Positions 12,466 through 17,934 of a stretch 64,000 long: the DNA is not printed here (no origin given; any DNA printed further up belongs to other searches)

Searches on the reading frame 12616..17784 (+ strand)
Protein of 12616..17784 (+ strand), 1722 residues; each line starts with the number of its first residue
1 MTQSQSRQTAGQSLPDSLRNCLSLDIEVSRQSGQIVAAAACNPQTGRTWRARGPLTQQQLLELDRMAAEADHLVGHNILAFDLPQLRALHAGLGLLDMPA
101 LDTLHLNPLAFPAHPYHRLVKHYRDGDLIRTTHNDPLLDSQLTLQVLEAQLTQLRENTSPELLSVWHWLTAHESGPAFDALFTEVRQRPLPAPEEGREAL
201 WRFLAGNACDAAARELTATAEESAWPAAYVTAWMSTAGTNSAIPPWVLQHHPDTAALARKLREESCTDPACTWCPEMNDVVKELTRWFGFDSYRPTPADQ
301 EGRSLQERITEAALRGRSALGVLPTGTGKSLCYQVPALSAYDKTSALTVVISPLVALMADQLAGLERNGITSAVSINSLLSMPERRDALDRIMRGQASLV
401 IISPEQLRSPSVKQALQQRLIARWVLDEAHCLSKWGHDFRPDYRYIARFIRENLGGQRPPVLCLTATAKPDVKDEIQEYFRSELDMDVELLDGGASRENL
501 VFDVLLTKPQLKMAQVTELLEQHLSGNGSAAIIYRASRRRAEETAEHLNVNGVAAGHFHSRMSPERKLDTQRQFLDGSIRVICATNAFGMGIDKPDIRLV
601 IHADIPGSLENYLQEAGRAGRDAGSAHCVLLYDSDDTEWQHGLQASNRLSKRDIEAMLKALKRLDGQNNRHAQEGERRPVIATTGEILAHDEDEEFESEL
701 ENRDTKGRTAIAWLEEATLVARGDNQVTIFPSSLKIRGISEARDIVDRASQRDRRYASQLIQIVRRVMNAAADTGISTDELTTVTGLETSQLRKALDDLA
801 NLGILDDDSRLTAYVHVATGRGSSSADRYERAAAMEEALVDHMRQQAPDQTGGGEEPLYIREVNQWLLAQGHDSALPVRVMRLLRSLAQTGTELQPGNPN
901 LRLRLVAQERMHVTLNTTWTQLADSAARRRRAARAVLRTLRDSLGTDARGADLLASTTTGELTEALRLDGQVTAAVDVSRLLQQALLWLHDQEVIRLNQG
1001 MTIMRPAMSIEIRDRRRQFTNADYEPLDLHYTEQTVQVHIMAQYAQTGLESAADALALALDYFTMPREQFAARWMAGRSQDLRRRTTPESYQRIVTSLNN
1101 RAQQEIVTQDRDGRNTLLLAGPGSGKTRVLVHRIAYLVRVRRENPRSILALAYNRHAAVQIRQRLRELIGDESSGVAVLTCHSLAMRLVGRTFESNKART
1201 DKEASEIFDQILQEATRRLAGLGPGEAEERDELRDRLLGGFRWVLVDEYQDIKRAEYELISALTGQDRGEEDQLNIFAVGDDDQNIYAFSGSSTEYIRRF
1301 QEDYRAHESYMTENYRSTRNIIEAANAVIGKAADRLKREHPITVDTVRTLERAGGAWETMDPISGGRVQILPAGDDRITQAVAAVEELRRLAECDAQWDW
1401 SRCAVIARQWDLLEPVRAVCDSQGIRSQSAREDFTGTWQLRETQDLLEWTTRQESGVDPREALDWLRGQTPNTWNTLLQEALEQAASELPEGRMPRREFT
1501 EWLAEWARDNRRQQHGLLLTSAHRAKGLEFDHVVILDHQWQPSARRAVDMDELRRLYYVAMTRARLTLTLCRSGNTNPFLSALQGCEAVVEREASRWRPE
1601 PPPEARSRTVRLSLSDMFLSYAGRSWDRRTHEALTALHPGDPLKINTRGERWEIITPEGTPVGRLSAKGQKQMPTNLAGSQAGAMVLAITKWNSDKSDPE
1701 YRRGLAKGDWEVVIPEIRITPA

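Call 9: search_protein_families(library=pfam, proteins=[window:12616-17784:+], max_evalue=0.01)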
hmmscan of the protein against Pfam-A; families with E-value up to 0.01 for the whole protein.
window:12616-17784:+ (1722 aa): 11 families
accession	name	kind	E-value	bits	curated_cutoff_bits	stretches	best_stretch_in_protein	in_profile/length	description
PF00580.27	UvrD-helicase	-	5.4e-38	131.7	23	2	1100-1201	2-103/271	UvrD/REP helicase N-terminal domain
PF00270.35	DEAD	-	9.8e-32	110.4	26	2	304-473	2-165/167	DEAD/DEAH box helicase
PF13245.12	AAA_19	-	2.8e-23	83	25.1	1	1103-1289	1-133/134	AAA domain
PF00271.37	Helicase_C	-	4.5e-22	78.8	23.5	1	515-621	5-108/110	Helicase conserved C-terminal domain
PF13361.12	UvrD_C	-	1.8e-15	57.7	25.6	1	1517-1570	287-345/350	UvrD-like helicase C-terminal domain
PF13538.12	UvrD_C_2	-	1e-08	35.4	27.4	1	1519-1570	4-51/52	UvrD-like helicase C-terminal domain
PF04851.21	ResIII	-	2.9e-08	34.2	22.5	1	306-468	8-162/164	Type III restriction enzyme, res subunit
PF24409.1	wHTH-PRTase_assc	-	0.0024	18.3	27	0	772-814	7-50/83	wHTH-PRTase associated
PF01443.25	Viral_helicase1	-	0.0024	18.1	21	0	1512-1571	172-227/228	Viral superfamily 1 RNA helicase core domain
PF13401.12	AAA_22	-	0.0042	17.8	27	0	1113-1277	5-119/130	AAA domain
PF13086.12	AAA_11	-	0.0049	17.1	27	0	1100-1324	3-198/257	AAA domain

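Call 61: search_protein_families(library=padloc, proteins=[window:12616-17784:+], max_evalue=0.00001)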
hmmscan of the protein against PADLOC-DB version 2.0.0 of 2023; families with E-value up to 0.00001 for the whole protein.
window:12616-17784:+ (1722 aa): 67 families (the best 25 are shown)
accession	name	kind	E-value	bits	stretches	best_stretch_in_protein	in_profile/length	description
PDLC02864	DpdF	-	2.8e-111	371.2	1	277-666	7-372/610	DpdF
PDLC02870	DpdF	-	1.9e-89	298.6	1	300-670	12-367/534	DpdF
PDLC03928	PsyrT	-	1.3e-88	296.1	1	304-670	24-383/689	-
PDLC02861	DpdF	-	2.1e-88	295.2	1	301-662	28-375/611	DpdF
PDLC02865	DpdF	-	3.1e-64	215.2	1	269-636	739-1084/1499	DpdF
PDLC00117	GajB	-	2.7e-51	172.8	3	1229-1338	207-311/604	UrvD helicase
PDLC01089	C3a193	-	5.8e-51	171.9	1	322-661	273-621/983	poss. alt. Cas3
PDLC02859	DpdF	-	8.5e-51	171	1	304-629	103-422/545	DpdF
PDLC00132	GajB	-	4.9e-48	162.2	2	1241-1330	215-300/625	UrvD helicase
PDLC03802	RTasHel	-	3e-47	159.9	2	1231-1408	183-322/675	DRT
PDLC00114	GajB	-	3.1e-47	159.5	2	1236-1432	211-385/635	UrvD helicase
PDLC02868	DpdF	-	1.4e-45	153.4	2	286-481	332-518/1078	DpdF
PDLC02855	DpdF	-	1e-42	144.4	1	323-647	164-494/825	DpdF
PDLC02872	DpdF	-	1.4e-41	140.9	1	222-650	82-523/859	DpdF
PDLC02867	DpdF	-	3.6e-38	129.4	1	277-643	120-489/855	DpdF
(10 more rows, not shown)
